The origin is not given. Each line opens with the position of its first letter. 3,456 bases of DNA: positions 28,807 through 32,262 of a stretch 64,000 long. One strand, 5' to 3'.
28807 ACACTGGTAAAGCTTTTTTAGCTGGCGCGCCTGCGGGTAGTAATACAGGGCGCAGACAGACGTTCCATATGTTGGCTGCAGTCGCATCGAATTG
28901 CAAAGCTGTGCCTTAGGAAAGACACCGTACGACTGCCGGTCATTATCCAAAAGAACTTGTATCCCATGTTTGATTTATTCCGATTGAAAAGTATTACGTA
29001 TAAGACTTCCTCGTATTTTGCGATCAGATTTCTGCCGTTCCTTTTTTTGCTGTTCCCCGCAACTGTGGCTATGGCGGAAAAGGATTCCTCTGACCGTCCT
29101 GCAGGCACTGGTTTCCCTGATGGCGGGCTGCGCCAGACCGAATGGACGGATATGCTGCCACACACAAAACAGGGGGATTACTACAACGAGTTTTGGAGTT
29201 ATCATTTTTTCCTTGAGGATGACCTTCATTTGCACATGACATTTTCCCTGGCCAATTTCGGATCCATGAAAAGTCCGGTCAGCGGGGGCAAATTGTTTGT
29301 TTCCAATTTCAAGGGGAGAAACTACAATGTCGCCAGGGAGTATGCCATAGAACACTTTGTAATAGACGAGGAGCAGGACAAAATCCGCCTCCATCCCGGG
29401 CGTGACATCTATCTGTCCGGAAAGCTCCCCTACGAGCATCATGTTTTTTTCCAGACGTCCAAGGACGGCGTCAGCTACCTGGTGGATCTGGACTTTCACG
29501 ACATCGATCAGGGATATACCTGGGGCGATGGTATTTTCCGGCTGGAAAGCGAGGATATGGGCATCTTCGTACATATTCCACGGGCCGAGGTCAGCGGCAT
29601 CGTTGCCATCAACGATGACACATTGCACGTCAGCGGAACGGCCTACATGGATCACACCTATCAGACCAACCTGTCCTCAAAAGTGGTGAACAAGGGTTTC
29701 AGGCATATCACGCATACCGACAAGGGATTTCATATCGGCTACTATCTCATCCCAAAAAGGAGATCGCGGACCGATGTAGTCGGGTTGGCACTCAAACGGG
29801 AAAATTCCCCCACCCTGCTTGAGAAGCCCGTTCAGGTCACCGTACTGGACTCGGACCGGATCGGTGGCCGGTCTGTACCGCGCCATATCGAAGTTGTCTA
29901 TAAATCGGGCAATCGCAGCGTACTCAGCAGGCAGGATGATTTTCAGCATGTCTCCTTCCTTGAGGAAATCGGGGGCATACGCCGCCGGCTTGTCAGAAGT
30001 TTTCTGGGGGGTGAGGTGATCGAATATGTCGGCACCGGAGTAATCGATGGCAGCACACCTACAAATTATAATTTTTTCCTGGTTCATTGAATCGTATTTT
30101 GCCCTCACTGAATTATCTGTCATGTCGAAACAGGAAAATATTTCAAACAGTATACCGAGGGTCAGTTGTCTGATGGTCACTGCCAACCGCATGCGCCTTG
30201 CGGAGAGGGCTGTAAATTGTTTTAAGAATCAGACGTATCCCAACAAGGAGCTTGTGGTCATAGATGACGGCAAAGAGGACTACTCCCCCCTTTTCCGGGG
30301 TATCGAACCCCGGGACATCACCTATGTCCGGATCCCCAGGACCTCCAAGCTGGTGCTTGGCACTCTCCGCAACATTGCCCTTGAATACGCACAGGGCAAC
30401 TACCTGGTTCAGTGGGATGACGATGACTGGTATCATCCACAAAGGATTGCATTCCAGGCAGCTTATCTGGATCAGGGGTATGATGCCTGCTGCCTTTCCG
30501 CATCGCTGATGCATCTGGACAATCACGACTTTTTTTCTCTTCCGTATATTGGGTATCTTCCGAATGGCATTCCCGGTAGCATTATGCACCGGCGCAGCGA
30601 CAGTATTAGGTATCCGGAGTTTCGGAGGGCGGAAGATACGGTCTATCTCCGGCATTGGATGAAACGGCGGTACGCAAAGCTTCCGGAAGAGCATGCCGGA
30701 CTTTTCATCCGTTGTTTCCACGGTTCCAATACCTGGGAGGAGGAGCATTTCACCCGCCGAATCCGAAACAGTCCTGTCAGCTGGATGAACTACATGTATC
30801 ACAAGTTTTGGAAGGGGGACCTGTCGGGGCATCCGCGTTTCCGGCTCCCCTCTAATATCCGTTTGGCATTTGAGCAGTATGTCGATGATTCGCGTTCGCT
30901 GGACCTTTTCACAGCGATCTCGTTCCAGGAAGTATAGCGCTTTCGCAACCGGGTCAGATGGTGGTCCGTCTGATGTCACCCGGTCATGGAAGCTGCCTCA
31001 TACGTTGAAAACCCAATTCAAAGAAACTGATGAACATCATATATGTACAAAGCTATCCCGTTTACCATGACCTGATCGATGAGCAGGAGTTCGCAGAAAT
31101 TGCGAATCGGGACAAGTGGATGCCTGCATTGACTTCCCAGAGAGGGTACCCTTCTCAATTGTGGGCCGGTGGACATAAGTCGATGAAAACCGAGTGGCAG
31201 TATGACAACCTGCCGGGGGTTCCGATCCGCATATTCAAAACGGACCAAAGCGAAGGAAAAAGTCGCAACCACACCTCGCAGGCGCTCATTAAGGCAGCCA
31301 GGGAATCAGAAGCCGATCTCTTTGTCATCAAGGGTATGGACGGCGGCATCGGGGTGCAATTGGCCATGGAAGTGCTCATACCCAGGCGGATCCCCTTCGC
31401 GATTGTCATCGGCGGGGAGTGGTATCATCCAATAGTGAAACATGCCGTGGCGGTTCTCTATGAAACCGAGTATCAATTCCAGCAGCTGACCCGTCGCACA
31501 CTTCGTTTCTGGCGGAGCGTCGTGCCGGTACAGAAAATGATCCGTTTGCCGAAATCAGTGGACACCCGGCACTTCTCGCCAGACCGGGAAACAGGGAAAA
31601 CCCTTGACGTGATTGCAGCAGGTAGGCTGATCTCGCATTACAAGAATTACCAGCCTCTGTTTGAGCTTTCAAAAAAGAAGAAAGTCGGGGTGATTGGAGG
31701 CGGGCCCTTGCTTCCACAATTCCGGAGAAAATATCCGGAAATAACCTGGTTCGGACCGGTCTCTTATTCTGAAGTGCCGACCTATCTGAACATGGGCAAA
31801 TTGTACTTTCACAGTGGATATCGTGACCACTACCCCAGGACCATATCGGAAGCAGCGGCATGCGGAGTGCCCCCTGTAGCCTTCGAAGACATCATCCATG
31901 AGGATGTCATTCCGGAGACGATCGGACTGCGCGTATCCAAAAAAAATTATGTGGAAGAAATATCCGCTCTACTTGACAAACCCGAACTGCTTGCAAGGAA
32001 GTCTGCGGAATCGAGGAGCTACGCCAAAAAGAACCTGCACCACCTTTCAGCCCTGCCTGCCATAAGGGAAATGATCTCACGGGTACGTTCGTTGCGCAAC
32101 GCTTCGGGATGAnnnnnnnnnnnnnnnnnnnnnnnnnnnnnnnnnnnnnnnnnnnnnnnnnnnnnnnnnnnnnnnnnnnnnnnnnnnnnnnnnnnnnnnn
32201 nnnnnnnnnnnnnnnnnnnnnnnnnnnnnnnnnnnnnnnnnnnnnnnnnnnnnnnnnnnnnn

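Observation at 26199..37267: Glycosyltransferase island bracketed by lipid-trafficking genes: candidate envelope glycolipid synthesis and export module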

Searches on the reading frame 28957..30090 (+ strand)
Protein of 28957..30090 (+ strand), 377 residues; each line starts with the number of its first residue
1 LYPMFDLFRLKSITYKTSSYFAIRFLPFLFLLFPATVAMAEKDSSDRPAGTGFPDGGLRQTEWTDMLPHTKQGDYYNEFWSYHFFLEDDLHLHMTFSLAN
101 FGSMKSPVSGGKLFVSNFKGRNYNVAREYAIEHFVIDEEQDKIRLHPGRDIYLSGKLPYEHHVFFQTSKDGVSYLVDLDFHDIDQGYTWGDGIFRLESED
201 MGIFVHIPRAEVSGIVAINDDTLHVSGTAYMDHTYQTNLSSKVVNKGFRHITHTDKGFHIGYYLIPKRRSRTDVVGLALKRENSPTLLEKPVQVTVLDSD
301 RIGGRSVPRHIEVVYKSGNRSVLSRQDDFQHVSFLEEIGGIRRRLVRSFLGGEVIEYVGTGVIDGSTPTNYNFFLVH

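Call 3: search_protein_families(library=pfam, proteins=[window:28957-30090:+], max_evalue=0.01)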
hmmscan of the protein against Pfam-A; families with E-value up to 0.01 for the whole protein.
window:28957-30090:+ (377 aa): 0 families

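Call 5: search_protein_families(library=ncbifam, proteins=[window:28957-30090:+], max_evalue=0.01)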
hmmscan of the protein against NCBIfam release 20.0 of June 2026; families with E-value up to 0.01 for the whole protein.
window:28957-30090:+ (377 aa): 0 families

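Call 7: search_protein_families(library=pfam, proteins=[window:28957-30090:+], max_evalue=10)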
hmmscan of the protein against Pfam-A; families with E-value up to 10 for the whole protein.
window:28957-30090:+ (377 aa): 1 family
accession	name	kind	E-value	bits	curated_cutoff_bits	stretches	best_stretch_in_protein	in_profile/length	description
PF07143.17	CrtC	-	0.013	16.6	22.5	1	198-236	131-167/168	CrtC N-terminal lipocalin domain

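Call 35: search_solved_structures(query=A3, max_evalue=10, show_alignments=1)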
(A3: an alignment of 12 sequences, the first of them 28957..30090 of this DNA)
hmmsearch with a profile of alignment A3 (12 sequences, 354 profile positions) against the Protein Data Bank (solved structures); distinct sequences matched with E-value up to 10: 1.
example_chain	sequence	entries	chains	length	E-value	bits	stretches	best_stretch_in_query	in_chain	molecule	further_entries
2ich_A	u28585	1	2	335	0.16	14.2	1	185-272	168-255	Putative AttH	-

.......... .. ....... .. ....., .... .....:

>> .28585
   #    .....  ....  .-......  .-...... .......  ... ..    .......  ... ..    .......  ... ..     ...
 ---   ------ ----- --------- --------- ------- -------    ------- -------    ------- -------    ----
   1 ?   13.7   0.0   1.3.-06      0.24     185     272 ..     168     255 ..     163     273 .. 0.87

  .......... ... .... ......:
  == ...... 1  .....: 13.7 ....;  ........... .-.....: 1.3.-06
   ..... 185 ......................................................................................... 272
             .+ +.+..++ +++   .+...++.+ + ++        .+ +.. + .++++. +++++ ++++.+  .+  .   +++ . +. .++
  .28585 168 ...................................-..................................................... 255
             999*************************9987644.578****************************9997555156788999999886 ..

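Call 36: search_protein_families(library=pfam, alignment_id=A3, max_evalue=1)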
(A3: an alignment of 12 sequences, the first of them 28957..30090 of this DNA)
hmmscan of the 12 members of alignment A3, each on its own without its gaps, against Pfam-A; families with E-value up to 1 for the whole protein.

A. member 1, window:28957-30090:+ (377 aa): 1 family
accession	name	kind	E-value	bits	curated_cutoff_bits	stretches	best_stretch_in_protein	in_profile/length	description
PF07143.17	CrtC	-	0.013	16.6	22.5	1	198-236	131-167/168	CrtC N-terminal lipocalin domain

B. families by the number of members that match (of 12 scanned): 8 families
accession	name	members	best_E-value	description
PF07143.17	CrtC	10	0.00077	CrtC N-terminal lipocalin domain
PF08622.16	Svf1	1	0.065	Svf1-like N-terminal lipocalin domain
PF03041.19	Baculo_LEF-2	1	0.13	lef-2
PF19074.5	DUF5770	1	0.16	Family of unknown function (DUF5770)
PF20249.3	VasX_N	1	0.16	VasX toxin N-terminal region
PF19913.5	WCOB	1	0.18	Wolframin C-terminal OB-fold domain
PF01225.30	Mur_ligase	1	0.21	Mur ligase family, catalytic domain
PF18656.6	DUF5633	1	0.32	Family of unknown function (DUF5633)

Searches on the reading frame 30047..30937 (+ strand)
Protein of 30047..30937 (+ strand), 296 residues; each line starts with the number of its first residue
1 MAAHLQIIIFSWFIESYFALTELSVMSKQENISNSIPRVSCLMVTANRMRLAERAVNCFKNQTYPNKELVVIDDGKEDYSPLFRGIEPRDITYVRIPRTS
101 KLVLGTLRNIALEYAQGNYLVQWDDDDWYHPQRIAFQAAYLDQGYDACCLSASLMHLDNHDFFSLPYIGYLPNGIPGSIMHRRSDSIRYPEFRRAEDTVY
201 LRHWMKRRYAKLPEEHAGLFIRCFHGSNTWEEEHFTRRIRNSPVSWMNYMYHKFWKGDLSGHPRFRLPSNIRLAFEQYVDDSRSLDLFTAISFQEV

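Call 3: search_protein_families(library=pfam, proteins=[window:30047-30937:+], max_evalue=0.01)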
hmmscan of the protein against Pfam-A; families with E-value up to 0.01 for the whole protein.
window:30047-30937:+ (296 aa): 1 family
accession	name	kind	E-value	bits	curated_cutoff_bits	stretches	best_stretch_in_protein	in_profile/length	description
PF00535.33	Glycos_transf_2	-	1.5e-15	58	23.3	1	40-151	1-114/168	Glycosyl transferase family 2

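Call 5: search_protein_families(library=ncbifam, proteins=[window:30047-30937:+], max_evalue=0.01)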
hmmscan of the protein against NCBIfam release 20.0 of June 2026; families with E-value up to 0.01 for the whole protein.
window:30047-30937:+ (296 aa): 12 families
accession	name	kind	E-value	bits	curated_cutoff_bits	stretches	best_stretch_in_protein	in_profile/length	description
NF007453.0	PRK10018.1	equivalog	5.4e-12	46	382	1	36-144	5-114/280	colanic acid biosynthesis glycosyltransferase WcaA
TIGR04017.1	WcaA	equivalog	2.2e-11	43.9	495.75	1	36-143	4-112/279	colanic acid biosynthesis glycosyltransferase WcaA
NF047683.1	TeichurnBiosyTuaG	equivalog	1.6e-09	37.7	400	1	35-145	4-115/252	teichuronic acid biosynthesis protein TuaG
NF050050.1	ProtGlycPglI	equivalog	2.4e-08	33.7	500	1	37-153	2-119/306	GalNAc(5)-diNAcBac-PP-undecaprenol beta-1,3-glucosyltransferase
NF053739.1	GlytfEpsEBac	equivalog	2.2e-07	30.1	450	1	37-159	1-125/265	glycosyltransferase EpsE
TIGR04440.1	glyco_TIGR04440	domain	1.1e-06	28.5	70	1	40-149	3-114/215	TIGR00180 family glycosyltransferase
NF007482.0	PRK10073.1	equivalog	9.3e-06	24.9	423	1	33-132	2-101/334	glycosyltransferase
NF041875.1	EPS_EpsD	equivalog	3.2e-05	23.5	370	1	39-144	1-107/325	exopolysaccharide biosynthesis glycosyltransferase EpsD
TIGR03937.1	PgaC_IcaA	equivalog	4.1e-05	22.7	422.3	1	17-80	23-88/407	poly-beta-1,6-N-acetyl-D-glucosamine synthase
NF038299.1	EPS_HpsN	equivalog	0.0019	17.3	425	1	38-138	2-103/317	hormogonium polysaccharide biosynthesis glycosyltransferase HpsN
NF041394.1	GtaseAglG_Halo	equivalog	0.0029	16.9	440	1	45-135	11-101/304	glucosyl-dolichyl phosphate glucuronosyltransferase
TIGR03965.1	mycofact_glyco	equivalog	0.0087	15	280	0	21-126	58-164/467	mycofactocin biosynthesis glycosyltransferase MftF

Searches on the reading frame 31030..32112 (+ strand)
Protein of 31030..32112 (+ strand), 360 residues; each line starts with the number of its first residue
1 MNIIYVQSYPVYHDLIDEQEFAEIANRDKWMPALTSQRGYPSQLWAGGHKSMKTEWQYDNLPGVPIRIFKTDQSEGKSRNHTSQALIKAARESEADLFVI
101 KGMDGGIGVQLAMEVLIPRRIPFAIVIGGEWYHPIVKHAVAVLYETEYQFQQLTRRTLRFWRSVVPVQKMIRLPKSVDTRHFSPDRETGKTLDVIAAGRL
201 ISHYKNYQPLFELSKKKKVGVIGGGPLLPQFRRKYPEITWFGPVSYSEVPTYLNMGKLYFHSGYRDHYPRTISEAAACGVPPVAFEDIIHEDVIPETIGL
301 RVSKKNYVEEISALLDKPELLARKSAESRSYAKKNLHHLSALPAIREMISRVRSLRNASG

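Call 3: search_protein_families(library=pfam, proteins=[window:31030-32112:+], max_evalue=0.01)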
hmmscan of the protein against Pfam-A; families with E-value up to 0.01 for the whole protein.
window:31030-32112:+ (360 aa): 2 families
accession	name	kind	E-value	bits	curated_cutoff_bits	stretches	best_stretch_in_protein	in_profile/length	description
PF00534.26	Glycos_transf_1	-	1.8e-09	37.8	26.4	1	236-324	73-165/172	Glycosyl transferases group 1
PF13692.12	Glyco_trans_1_4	-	1e-06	29.5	27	1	214-314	28-139/142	Glycosyl transferases group 1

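Call 5: search_protein_families(library=ncbifam, proteins=[window:31030-32112:+], max_evalue=0.01)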
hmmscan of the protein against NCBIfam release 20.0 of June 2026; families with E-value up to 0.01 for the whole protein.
window:31030-32112:+ (360 aa): 2 families
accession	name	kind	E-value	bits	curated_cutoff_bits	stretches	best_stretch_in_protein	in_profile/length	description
NF053787.1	GlcN_PG_synth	equivalog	0.0018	17.2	480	1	245-313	251-319/361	N-acetylglucosaminyl phosphatidylglycerol synthase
NF041876.1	EPS_EpsE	equivalog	0.0063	15.8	400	0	238-338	278-382/389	exopolysaccharide biosynthesis GT4 family glycosyltransferase EpsE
